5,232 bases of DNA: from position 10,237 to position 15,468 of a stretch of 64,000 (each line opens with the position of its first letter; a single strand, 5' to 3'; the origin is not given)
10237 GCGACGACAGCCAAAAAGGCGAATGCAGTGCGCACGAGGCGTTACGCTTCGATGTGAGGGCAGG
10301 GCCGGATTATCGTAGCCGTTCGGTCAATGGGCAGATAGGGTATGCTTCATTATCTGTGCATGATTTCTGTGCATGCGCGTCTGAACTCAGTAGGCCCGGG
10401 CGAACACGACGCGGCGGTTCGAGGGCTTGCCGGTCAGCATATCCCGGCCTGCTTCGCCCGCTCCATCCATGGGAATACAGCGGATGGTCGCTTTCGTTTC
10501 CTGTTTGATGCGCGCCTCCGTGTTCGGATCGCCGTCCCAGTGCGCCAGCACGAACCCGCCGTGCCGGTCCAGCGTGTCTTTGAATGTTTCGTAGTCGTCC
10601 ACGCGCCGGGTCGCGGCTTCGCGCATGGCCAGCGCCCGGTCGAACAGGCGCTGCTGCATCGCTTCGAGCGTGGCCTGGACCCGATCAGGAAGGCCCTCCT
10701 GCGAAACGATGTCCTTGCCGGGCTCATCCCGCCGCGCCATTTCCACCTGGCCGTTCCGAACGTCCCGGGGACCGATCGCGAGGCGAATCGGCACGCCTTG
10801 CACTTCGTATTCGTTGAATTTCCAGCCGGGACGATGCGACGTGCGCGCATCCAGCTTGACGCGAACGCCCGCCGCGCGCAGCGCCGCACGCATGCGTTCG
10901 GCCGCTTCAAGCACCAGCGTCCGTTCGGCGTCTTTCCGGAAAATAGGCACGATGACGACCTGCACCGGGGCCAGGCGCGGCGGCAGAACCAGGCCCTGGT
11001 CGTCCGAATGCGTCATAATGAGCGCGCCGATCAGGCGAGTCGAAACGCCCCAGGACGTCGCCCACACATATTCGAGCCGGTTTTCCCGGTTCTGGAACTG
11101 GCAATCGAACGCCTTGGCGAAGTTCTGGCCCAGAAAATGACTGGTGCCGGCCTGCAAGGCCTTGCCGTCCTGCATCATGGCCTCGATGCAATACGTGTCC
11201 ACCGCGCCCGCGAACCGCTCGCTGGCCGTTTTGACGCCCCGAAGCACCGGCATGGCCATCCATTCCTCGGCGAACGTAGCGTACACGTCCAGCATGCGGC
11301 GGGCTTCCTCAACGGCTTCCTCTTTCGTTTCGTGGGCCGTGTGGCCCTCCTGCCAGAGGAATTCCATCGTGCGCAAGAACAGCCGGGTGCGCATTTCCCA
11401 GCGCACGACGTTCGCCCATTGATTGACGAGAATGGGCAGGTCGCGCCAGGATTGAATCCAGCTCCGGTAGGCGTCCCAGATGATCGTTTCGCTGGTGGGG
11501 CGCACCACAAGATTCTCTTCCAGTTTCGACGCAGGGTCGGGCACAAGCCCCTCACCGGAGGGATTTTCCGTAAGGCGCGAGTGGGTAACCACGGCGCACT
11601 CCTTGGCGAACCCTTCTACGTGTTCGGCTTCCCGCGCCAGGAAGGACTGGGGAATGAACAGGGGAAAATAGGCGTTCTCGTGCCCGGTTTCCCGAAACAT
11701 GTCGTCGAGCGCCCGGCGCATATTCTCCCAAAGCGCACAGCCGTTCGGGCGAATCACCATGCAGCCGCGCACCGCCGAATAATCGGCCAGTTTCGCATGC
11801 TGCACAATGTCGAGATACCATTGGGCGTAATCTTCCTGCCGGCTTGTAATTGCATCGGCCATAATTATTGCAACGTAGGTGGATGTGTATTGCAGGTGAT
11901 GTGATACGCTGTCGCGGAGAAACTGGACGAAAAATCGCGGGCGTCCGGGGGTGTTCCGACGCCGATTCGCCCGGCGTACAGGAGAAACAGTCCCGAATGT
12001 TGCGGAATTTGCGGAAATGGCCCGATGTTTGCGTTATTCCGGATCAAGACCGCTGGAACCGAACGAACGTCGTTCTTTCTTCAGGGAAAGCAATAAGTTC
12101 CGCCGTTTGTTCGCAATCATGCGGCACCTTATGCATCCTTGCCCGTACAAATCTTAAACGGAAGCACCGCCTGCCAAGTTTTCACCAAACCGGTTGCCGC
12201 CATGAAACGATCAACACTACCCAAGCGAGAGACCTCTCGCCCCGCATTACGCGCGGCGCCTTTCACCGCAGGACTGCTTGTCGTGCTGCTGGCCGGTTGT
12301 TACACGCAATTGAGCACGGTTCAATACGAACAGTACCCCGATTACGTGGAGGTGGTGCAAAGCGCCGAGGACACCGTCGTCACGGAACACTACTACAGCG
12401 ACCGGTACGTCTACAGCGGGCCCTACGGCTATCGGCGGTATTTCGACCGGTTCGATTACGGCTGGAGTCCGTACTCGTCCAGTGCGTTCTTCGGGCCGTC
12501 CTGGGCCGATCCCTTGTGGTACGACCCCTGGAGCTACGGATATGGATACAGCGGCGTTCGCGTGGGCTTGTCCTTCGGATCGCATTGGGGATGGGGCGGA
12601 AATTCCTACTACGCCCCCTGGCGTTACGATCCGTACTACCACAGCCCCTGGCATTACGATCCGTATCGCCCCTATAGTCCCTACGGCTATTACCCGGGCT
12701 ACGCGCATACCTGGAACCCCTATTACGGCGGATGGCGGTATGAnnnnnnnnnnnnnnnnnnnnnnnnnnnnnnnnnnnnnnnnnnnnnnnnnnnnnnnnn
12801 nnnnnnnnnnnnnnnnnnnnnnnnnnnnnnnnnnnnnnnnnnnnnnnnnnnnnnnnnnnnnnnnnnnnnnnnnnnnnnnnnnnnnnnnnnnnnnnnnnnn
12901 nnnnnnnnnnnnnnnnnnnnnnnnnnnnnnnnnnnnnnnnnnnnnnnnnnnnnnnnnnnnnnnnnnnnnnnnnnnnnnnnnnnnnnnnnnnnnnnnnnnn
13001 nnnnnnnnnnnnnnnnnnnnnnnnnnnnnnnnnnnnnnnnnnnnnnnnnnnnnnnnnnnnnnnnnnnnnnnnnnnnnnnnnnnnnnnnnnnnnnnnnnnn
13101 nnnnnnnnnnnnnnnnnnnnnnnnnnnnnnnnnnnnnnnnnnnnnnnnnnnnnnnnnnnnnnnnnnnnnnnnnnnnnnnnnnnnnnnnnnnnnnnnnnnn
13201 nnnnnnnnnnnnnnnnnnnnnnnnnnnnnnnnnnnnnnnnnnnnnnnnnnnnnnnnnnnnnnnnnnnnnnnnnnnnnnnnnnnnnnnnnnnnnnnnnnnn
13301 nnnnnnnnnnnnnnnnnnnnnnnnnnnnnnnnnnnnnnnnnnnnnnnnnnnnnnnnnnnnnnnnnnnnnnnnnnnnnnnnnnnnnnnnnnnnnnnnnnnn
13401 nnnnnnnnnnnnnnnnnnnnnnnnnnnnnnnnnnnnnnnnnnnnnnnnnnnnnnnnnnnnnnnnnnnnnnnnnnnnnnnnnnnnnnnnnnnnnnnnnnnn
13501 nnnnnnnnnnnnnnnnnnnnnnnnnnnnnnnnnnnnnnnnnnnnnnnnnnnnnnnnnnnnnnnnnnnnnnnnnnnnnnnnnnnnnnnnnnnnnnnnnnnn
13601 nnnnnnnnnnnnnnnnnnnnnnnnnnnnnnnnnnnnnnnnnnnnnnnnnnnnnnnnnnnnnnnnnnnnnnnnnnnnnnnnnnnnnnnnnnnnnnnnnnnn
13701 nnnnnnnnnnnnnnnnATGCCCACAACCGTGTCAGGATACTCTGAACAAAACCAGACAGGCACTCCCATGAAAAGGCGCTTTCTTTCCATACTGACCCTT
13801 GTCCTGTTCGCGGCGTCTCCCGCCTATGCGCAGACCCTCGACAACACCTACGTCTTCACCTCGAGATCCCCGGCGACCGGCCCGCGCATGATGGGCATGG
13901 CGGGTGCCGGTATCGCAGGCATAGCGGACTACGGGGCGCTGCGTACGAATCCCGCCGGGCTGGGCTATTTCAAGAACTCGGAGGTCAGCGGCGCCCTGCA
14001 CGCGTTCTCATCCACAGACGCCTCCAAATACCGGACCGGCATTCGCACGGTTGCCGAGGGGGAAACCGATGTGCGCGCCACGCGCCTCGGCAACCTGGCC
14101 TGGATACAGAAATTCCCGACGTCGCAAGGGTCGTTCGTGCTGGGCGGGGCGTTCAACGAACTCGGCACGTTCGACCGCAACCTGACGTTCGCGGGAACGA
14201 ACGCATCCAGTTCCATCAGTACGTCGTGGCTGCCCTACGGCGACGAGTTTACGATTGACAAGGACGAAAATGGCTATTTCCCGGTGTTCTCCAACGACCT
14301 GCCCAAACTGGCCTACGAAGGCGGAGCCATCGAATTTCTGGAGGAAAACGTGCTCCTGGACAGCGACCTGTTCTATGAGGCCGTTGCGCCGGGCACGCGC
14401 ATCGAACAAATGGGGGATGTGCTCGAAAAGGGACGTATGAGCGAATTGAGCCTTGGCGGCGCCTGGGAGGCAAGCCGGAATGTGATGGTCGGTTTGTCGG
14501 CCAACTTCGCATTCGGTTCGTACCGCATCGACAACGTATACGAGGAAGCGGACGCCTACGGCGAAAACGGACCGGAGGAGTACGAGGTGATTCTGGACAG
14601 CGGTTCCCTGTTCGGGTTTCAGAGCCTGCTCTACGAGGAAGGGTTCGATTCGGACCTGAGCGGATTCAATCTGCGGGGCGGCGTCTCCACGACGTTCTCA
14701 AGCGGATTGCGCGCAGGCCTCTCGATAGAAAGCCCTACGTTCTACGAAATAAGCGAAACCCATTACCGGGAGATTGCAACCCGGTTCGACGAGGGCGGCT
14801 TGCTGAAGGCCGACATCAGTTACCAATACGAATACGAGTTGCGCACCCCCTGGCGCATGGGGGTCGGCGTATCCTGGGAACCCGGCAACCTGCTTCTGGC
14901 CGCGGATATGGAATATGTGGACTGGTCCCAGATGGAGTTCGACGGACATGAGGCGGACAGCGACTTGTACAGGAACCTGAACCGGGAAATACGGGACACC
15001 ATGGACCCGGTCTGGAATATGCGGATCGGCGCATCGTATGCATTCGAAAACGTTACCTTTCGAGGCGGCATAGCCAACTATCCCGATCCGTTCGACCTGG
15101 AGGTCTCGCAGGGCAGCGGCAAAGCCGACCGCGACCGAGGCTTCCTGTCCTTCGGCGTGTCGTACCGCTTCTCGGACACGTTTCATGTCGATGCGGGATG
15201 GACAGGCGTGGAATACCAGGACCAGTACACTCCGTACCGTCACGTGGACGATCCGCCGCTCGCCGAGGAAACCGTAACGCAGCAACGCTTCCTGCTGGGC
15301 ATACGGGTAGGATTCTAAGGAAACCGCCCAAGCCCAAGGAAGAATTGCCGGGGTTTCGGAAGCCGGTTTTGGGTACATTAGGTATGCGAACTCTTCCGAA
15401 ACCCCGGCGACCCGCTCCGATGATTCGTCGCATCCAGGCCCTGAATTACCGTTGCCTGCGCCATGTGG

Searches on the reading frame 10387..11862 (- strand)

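Call 31: search_protein_families(library=pfam, proteins=[window:10387-11862:-], max_evalue=0.0001)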
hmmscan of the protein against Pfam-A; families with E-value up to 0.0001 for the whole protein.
window:10387-11862:- (491 aa): 3 families
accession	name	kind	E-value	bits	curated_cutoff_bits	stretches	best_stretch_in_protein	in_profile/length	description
PF09180.16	ProRS-C_1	-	6.1e-21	74.8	31.5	1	424-491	1-71/71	Prolyl-tRNA synthetase, C-terminal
PF00587.30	tRNA-synt_2b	-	3.2e-19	70.1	29.3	1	114-282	7-176/179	tRNA synthetase class II core domain (G, H, P, S and T)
PF03129.25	HGTP_anticodon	-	4.2e-17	62.5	21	1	301-397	1-93/94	Anticodon binding domain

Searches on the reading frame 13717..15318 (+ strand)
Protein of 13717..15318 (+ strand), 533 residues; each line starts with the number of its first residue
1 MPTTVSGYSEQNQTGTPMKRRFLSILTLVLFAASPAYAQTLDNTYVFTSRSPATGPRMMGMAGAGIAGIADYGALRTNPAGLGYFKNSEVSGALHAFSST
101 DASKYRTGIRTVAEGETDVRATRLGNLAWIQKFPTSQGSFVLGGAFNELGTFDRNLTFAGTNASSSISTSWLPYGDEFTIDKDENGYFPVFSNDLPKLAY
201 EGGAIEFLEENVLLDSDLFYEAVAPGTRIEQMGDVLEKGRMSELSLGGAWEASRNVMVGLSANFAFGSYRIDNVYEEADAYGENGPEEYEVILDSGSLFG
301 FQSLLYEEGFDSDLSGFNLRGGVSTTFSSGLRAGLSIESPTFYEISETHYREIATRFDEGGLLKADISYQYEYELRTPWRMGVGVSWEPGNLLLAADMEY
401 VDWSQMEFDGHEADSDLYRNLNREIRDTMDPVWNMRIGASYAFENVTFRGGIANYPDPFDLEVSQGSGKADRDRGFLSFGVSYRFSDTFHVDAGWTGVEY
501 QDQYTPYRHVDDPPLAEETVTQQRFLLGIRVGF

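Call 31: search_protein_families(library=pfam, proteins=[window:13717-15318:+], max_evalue=0.0001)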
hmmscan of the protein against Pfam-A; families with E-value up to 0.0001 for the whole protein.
window:13717-15318:+ (533 aa): 1 family
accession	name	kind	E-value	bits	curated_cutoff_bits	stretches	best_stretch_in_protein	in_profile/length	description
PF03349.22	Toluene_X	-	1.4e-10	40.7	29.7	1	244-500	142-384/421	Outer membrane protein transport protein (OMPP1/FadL/TodX)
